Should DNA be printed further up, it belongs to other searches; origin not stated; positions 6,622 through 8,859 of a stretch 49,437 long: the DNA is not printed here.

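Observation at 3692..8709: Tightly coupled operon: giant Gly/Asn-rich surface protein + zinc-ribbon/wHTH protein + HerA/FtsK-type ATPase with C-terminal extension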

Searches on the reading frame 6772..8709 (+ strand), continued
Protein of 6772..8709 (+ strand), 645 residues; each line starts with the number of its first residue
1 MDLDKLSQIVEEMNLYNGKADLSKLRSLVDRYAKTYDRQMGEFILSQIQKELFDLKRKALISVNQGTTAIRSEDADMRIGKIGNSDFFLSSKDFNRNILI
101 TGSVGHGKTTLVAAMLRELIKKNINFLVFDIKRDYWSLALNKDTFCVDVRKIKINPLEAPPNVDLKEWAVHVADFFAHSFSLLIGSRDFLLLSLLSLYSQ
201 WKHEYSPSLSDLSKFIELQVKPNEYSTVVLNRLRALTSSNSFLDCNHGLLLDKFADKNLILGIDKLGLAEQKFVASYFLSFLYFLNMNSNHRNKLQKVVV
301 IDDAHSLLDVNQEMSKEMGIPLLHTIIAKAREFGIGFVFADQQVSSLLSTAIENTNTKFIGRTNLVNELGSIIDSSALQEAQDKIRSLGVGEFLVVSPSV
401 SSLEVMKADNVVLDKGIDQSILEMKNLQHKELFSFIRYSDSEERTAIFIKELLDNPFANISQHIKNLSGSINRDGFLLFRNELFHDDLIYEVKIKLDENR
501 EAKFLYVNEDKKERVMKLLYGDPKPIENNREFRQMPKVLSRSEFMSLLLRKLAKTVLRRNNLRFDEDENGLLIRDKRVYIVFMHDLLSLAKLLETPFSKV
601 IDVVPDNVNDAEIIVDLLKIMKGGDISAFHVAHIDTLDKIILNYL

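Call 49: search_protein_families(library=pfam, proteins=[P0052, P0053, P0056, P0057, P0059, P0061, P0074, P0145, P0158, P0189], max_evalue=0.01)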
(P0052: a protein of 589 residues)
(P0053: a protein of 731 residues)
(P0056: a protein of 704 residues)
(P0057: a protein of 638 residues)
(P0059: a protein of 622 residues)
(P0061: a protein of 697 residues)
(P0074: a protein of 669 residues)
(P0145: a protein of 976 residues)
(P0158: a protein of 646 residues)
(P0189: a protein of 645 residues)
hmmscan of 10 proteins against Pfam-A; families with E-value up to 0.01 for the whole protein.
P0052 (589 aa): 3 families
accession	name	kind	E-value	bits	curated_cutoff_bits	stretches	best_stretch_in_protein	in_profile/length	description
PF01935.23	DUF87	-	4.2e-10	40.5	23.2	1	72-273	4-216/220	Helicase HerA, central domain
PF04851.21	ResIII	-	0.00012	22.5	22.5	1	87-124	21-58/164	Type III restriction enzyme, res subunit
PF10412.15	TrwB_AAD_bind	-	0.00025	20.5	20.5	1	88-137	14-62/387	Type IV secretion-system coupling protein DNA-binding domain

P0053 (731 aa): 9 families
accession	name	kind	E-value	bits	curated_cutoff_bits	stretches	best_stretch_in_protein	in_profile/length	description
PF01935.23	DUF87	-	1.5e-08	35.5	23.2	1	180-261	4-89/220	Helicase HerA, central domain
PF13401.12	AAA_22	-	5.5e-06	27.1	27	1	202-225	6-29/130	AAA domain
PF01580.24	FtsK_SpoIIIE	-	0.0003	20.8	24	1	198-228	39-71/221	FtsK/SpoIIIE family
PF19044.6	P-loop_TraG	-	0.0005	19.3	25.8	1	202-246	30-75/413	TraG P-loop domain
PF13191.12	AAA_16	-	0.00087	20.3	32.6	1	193-228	16-51/167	AAA ATPase domain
PF10412.15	TrwB_AAD_bind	-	0.0022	17.4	20.5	0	200-228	14-42/387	Type IV secretion-system coupling protein DNA-binding domain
PF02367.23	TsaE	-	0.0037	17.7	26.6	0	201-242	21-64/128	Threonylcarbamoyl adenosine biosynthesis protein TsaE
PF20720.3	nSTAND3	-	0.0084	16.3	27.2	0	202-228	18-44/155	Novel STAND NTPase 3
PF13476.12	AAA_23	-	0.0094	17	27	0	199-221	16-39/201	AAA domain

P0056 (704 aa): 10 families
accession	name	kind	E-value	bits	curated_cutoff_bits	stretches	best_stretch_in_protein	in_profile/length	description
PF01935.23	DUF87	-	1.9e-09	38.4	23.2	1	82-294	3-217/220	Helicase HerA, central domain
PF13401.12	AAA_22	-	1.2e-06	29.3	27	0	104-143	6-45/130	AAA domain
PF13173.12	AAA_14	-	8.4e-05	23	27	0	105-144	4-44/129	AAA domain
PF01637.24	ATPase_2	-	0.00033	21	33.2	0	106-141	23-59/225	ATPase domain predominantly from Archaea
PF20720.3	nSTAND3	-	0.00037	20.7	27.2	1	103-155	17-70/155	Novel STAND NTPase 3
PF09848.15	SLFN-g3_helicase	-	0.00037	20.3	24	0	304-331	72-99/354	Schlafen group 3, DNA/RNA helicase domain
PF05707.18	Zot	-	0.0026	17.7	20.3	1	314-372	84-137/197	Zonular occludens toxin (Zot)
PF05729.18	NACHT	-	0.0031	17.8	26.7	0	105-137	2-34/167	NACHT domain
PF24883.2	NPHP3_N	-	0.0056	17.3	24.8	0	101-140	20-59/164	Nephrocystin 3, N-terminal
PF10412.15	TrwB_AAD_bind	-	0.0058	16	20.5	0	97-140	9-52/387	Type IV secretion-system coupling protein DNA-binding domain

P0057 (638 aa): 6 families
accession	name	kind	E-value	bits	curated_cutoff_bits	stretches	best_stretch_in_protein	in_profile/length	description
PF01935.23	DUF87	-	4.5e-08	33.9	23.2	1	87-280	19-217/220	Helicase HerA, central domain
PF05872.18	HerA_C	-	0.00011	21.4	22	1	80-147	10-82/502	Helicase HerA-like C-terminal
PF13401.12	AAA_22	-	0.00017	22.3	27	1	92-128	6-45/130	AAA domain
PF00004.35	AAA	-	0.00035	21.5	21.2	0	94-134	1-41/131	ATPase family associated with various cellular activities (AAA)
PF10412.15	TrwB_AAD_bind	-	0.00049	19.5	20.5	1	85-115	9-39/387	Type IV secretion-system coupling protein DNA-binding domain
PF01580.24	FtsK_SpoIIIE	-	0.0038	17.2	24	1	71-112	20-61/221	FtsK/SpoIIIE family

P0059 (622 aa): 2 families
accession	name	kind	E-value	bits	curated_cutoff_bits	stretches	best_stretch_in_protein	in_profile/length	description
PF01935.23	DUF87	-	4.1e-18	66.7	23.2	1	62-269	1-217/220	Helicase HerA, central domain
PF13401.12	AAA_22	-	0.0018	19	27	0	84-118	6-33/130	AAA domain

P0061 (697 aa): 3 families
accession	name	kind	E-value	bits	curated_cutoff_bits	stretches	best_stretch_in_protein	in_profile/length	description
PF01935.23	DUF87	-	3.5e-07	31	23.2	1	77-124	3-49/220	Helicase HerA, central domain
PF05707.18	Zot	-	1.7e-06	28.1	20.3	1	310-367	85-137/197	Zonular occludens toxin (Zot)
PF04851.21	ResIII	-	0.0026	18.1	22.5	0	299-326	118-144/164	Type III restriction enzyme, res subunit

P0074 (669 aa): 2 families
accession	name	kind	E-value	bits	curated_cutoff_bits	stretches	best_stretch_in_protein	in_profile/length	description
PF01935.23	DUF87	-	5.1e-05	23.9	23.2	1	94-290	21-217/220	Helicase HerA, central domain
PF13401.12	AAA_22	-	0.0019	19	27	0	96-134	5-44/130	AAA domain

P0145 (976 aa): 12 families
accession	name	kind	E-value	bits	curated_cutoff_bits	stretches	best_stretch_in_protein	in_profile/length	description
PF01935.23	DUF87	-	4e-10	40.6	23.2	1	82-281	14-217/220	Helicase HerA, central domain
PF05872.18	HerA_C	-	6.3e-09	35.4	22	1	82-138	13-69/502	Helicase HerA-like C-terminal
PF10412.15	TrwB_AAD_bind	-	1.8e-08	34.1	20.5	1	85-130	10-55/387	Type IV secretion-system coupling protein DNA-binding domain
PF12846.13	AAA_10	-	0.0006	19.4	27.5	0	90-132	21-63/362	AAA-like domain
PF22763.1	NrS1-1_pol-like_HBD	-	0.0015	18.7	27.9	1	921-973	1-58/64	NrS-1 polymerase HBD domain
PF12775.13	AAA_7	-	0.0019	18.2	25.8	1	89-127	32-70/181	P-loop containing dynein motor region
PF05707.18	Zot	-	0.0035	17.3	20.3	0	281-359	69-139/197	Zonular occludens toxin (Zot)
PF01656.29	CbiA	-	0.0061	16.9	25.4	0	97-169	6-54/125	CobQ/CobB/MinD/ParA nucleotide binding domain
PF05729.18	NACHT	-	0.0063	16.8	26.7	0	93-125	3-35/167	NACHT domain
PF20720.3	nSTAND3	-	0.0069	16.5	27.2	0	90-122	17-49/155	Novel STAND NTPase 3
PF13245.12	AAA_19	-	0.0079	16.8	25.1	0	86-118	7-39/134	AAA domain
PF01580.24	FtsK_SpoIIIE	-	0.009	15.9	24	0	87-114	36-63/221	FtsK/SpoIIIE family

P0158 (646 aa): 7 families
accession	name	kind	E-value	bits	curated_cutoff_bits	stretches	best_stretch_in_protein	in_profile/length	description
PF01935.23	DUF87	-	3.3e-09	37.6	23.2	1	47-113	2-68/220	Helicase HerA, central domain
PF01580.24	FtsK_SpoIIIE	-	5.7e-07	29.6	24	1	39-119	13-93/221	FtsK/SpoIIIE family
PF10412.15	TrwB_AAD_bind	-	5e-06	26.1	20.5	1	63-106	9-52/387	Type IV secretion-system coupling protein DNA-binding domain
PF04851.21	ResIII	-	4.5e-05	23.9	22.5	0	69-98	23-56/164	Type III restriction enzyme, res subunit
PF05872.18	HerA_C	-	0.00017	20.8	22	0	66-106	18-58/502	Helicase HerA-like C-terminal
PF20720.3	nSTAND3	-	0.0034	17.5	27.2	0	69-101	17-49/155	Novel STAND NTPase 3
PF13401.12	AAA_22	-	0.0047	17.7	27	0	281-334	84-122/130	AAA domain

P0189 (645 aa): 5 families
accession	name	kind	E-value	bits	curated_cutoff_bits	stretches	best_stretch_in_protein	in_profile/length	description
PF01935.23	DUF87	-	2.9e-14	54.1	23.2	1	74-169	1-100/220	Helicase HerA, central domain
PF13401.12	AAA_22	-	1.3e-05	25.9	27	0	102-127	10-35/130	AAA domain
PF10412.15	TrwB_AAD_bind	-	9.4e-05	21.9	20.5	1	91-137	9-55/387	Type IV secretion-system coupling protein DNA-binding domain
PF19044.6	P-loop_TraG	-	0.0012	18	25.8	0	102-167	34-93/413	TraG P-loop domain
PF20720.3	nSTAND3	-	0.0036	17.5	27.2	0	98-128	18-48/155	Novel STAND NTPase 3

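Call 52: find_homologous_proteins(query=A5, max_evalue=1e-10)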
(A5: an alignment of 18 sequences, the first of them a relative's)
Query A5 (18 sequences) (731 aa, profile of the alignment): 63 proteins with E <= 1e-10 among 8000 candidates.
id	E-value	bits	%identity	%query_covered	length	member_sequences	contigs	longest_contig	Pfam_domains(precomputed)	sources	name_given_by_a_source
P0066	3.5e-235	800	33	75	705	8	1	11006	PF01935.24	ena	-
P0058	7.7e-229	780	33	75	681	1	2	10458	PF19044.7,PF01935.24,PF05872.19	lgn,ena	-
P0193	1.3e-224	766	36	76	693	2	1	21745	PF01935.24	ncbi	-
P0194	3.7e-215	734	34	72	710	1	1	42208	PF01935.24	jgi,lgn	-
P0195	2.2e-213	728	32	83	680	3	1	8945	PF19044.7,PF01935.24,PF05872.19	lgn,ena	-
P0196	4.4e-213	727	39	77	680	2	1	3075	PF10412.16,PF01935.24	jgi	-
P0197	2.5e-207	708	32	72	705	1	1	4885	PF01935.24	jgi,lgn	-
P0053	3.8e-206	705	100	100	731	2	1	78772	PF01935.24,PF13401.13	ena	-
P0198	2.1e-205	702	34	76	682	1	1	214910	PF01935.24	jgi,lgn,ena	-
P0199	1.4e-203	696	38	72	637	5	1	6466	PF01935.24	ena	-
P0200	5.0e-199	681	38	71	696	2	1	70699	PF01935.24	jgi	-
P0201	1.4e-198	680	34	76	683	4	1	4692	PF01935.24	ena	-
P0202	6.8e-197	674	35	76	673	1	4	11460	PF01935.24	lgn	-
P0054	3.9e-172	592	39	65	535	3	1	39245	PF01935.24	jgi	-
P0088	3.1e-167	576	33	69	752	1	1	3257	PF10412.16,PF01935.24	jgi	jgi:hypothetical protein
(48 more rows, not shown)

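Call 54: find_encoding_contigs(protein=P0053, flank=7000, max_places=1)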
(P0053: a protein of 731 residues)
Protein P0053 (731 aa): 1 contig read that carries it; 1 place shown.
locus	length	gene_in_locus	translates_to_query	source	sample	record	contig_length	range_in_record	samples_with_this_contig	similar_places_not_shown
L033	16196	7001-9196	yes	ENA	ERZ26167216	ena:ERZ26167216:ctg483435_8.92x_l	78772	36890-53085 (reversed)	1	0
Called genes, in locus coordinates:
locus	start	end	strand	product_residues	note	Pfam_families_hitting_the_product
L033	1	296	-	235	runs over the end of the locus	-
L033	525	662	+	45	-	-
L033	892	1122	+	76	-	-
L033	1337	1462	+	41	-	-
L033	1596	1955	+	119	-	-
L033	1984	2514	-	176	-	PF04002:RadC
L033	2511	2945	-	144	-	-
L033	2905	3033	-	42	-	-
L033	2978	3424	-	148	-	-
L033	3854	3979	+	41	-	-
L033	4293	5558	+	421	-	-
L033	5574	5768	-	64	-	-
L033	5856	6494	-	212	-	-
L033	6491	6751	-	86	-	-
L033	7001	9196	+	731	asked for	PF01935:DUF87, PF13401:AAA_22 (faint)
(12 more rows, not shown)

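Call 55: find_encoding_contigs(protein=P0198, flank=7000, max_places=1)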
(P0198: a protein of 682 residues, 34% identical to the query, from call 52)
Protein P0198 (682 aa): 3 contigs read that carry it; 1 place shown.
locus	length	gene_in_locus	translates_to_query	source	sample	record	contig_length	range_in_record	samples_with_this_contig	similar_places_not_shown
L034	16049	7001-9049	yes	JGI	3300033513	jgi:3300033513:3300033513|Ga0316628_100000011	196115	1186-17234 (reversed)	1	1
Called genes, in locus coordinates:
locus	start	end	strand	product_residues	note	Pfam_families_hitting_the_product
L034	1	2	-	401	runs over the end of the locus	PF12679:ABC2_membrane_2, PF12698:ABC2_membrane_3, PF01061:ABC2_membrane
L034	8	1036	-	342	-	PF00005:ABC_tran, PF13304:AAA_21, PF13732:DrrA1-3_C (weak)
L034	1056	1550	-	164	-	PF03551:PadR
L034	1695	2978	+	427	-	PF07690:MFS_1, PF12832:MFS_1_like, PF07690:MFS_1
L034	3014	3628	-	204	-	PF25213:HVO_A0261_N, PF01022:HTH_5, PF01047:MarR, PF09339:HTH_IclR, PF12802:MarR_2, PF12840:HTH_20, PF13412:HTH_24, PF25212:HVO_A0114 (weak)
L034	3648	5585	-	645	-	PF09826:Beta_propel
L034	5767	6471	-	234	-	-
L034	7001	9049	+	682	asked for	PF01935:DUF87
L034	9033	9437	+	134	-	PF26406:DUF8104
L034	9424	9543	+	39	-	-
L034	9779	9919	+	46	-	-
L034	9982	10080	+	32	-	-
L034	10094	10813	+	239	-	PF00483:NTP_transferase, PF01128:IspD (faint), PF12804:NTP_transf_3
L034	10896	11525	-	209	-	PF01591:6PF2K, PF13671:AAA_33 (weak)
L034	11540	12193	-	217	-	-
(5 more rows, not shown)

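Call 56: find_encoding_contigs(protein=P0193, flank=7000, max_places=1)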
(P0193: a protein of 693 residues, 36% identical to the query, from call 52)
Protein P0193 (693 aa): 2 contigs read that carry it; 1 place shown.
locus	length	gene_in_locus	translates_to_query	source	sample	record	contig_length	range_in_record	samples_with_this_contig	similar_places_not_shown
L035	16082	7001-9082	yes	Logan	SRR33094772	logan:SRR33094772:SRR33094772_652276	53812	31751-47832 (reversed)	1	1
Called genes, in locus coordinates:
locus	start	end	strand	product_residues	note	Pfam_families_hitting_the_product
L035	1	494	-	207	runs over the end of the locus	-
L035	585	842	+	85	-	-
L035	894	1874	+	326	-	-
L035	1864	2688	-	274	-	PF01966:HD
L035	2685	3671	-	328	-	-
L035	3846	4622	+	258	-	-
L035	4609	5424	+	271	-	PF14464:Prok-JAB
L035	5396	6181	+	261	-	PF00899:ThiF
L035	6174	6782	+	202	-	-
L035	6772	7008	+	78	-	-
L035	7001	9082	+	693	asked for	PF01935:DUF87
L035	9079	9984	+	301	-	-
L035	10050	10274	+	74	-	-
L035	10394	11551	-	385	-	-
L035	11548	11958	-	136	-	-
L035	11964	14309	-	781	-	-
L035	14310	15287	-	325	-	PF12705:PDDEXK_1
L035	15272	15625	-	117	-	PF13560:HTH_31 (weak), PF12844:HTH_19, PF13413:HTH_25 (weak), PF01381:HTH_3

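Call 66: find_encoding_contigs(protein=P0052, flank=8000, max_places=2)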
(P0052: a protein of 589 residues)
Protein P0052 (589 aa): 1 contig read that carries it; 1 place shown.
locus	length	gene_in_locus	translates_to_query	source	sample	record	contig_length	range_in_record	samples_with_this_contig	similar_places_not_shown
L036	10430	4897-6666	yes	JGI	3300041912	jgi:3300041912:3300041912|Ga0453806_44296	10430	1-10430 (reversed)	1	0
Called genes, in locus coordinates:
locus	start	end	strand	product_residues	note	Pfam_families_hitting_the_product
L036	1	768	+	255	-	?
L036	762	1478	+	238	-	-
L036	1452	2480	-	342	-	PF01142:TruD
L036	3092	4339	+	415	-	PF13191:AAA_16 (faint), PF13401:AAA_22, PF22703:Cdc6_lid, PF09079:WHD_Cdc6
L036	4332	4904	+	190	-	-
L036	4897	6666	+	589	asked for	PF01935:DUF87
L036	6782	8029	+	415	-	PF13393:tRNA-synt_His, PF00587:tRNA-synt_2b (weak), PF03129:HGTP_anticodon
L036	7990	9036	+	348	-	PF01368:DHH (weak), PF02272:DHHA1 (weak)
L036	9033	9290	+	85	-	-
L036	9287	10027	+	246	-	PF00398:RrnaAD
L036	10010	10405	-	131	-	PF13304:AAA_21, PF02463:SMC_N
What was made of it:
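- The outgroup keeps g2-g3 with orc1 but has no g1 (call 66). The outgroup lacks g1 (call 66).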

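Call 71: find_related_loci(query=P0052, collection=metagenome_contigs, flank=8000)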
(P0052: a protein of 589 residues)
Query P0052 (589 aa) in metagenome_contigs; peptide patterns used: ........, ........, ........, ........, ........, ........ (x = any residue, [..] = any of these).
123 stretches matched a pattern, but none encodes a relative of the query by tblastn (E <= 1e-3).

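Call 78: find_related_loci(query=A9, collection=metagenome_contigs, flank=8000)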
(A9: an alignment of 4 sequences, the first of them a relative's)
Query A9 (190 aa) in metagenome_contigs; peptide patterns used: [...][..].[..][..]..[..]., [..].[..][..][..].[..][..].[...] (x = any residue, [..] = any of these).
600 stretches matched a pattern (row limit reached: there are more); 3 encode a relative of the query (tblastn E <= 1e-3); 3 distinct loci.
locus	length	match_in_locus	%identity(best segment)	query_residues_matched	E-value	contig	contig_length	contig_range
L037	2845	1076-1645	31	2-185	1e-28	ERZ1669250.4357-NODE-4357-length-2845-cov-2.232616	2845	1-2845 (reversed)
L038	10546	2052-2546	33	2-168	1e-22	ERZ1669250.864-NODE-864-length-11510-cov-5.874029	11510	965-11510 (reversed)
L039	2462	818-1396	29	4-179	6e-21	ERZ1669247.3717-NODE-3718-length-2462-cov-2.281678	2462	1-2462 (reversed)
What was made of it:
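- Two metagenome scans found no second example (calls 71, 78).
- Tried and rejected: Metagenome scans for more outgroup loci: nothing new was found (calls 71, 78).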

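Call 80: list_cluster_members(proteins=[P0052, L036:3092-4336:+, L036:6782-8026:+, L036:4332-4901:+])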
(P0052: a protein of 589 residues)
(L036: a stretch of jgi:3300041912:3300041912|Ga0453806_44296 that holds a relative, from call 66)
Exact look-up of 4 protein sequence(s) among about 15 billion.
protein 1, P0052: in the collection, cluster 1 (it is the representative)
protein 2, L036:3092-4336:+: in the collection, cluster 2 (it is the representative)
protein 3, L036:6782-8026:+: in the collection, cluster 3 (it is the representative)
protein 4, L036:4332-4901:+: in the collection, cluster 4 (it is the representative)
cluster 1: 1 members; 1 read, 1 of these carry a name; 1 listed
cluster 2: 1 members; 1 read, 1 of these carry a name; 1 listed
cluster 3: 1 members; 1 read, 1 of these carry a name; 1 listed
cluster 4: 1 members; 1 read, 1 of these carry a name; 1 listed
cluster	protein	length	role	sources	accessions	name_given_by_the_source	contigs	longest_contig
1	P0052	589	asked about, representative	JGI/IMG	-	hypothetical protein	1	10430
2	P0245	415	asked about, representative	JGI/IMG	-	cell division control protein 6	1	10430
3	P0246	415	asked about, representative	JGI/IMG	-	histidyl-tRNA synthetase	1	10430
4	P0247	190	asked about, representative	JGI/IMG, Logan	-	hypothetical protein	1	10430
